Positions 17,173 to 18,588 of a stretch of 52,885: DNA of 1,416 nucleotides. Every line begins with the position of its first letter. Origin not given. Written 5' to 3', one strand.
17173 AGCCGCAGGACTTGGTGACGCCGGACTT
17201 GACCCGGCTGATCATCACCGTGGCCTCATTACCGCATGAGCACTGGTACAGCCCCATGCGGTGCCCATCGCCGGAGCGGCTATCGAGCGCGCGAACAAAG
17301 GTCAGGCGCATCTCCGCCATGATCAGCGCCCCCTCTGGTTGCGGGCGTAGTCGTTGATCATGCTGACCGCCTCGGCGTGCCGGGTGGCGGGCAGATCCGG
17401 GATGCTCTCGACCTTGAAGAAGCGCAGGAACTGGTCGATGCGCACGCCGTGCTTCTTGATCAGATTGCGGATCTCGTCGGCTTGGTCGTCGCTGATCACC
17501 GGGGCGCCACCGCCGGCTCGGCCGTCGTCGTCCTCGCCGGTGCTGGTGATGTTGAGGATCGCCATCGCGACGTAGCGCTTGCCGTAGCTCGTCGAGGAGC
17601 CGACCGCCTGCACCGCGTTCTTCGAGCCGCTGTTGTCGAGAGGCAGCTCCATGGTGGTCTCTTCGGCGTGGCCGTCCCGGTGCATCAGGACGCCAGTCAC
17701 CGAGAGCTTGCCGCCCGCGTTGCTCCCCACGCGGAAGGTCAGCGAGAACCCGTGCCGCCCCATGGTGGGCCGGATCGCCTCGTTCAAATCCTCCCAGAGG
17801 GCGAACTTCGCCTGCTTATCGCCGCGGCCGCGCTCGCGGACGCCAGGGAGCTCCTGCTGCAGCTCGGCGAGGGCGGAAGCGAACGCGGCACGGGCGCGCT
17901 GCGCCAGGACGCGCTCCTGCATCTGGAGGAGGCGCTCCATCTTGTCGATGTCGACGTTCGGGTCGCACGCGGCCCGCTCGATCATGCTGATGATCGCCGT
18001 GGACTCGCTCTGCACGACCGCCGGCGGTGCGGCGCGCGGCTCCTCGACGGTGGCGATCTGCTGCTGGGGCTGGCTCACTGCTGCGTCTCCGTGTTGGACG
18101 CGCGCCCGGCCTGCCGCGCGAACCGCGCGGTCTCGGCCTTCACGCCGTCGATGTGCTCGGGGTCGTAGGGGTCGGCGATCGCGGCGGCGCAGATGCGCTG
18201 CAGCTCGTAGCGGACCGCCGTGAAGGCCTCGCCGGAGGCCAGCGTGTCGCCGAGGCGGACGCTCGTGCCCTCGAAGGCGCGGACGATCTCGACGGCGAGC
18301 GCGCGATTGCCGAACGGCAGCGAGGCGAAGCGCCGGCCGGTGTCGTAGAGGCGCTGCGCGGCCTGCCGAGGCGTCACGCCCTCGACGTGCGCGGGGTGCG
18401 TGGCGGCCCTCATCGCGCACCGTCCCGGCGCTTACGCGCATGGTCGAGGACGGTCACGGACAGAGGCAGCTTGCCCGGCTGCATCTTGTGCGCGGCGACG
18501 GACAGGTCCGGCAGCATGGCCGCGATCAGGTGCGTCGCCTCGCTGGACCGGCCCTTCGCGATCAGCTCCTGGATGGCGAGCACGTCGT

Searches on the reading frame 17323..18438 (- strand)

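Call 66: search_protein_families(library=pfam, proteins=[window:17323-18438:-], max_evalue=0.001)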
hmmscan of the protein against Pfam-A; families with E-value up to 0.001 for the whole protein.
window:17323-18438:- (371 aa): 1 family
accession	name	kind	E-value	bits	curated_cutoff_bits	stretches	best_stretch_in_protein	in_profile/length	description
PF04404.17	ERF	-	8.6e-15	55.5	25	1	186-307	1-127/153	ERF superfamily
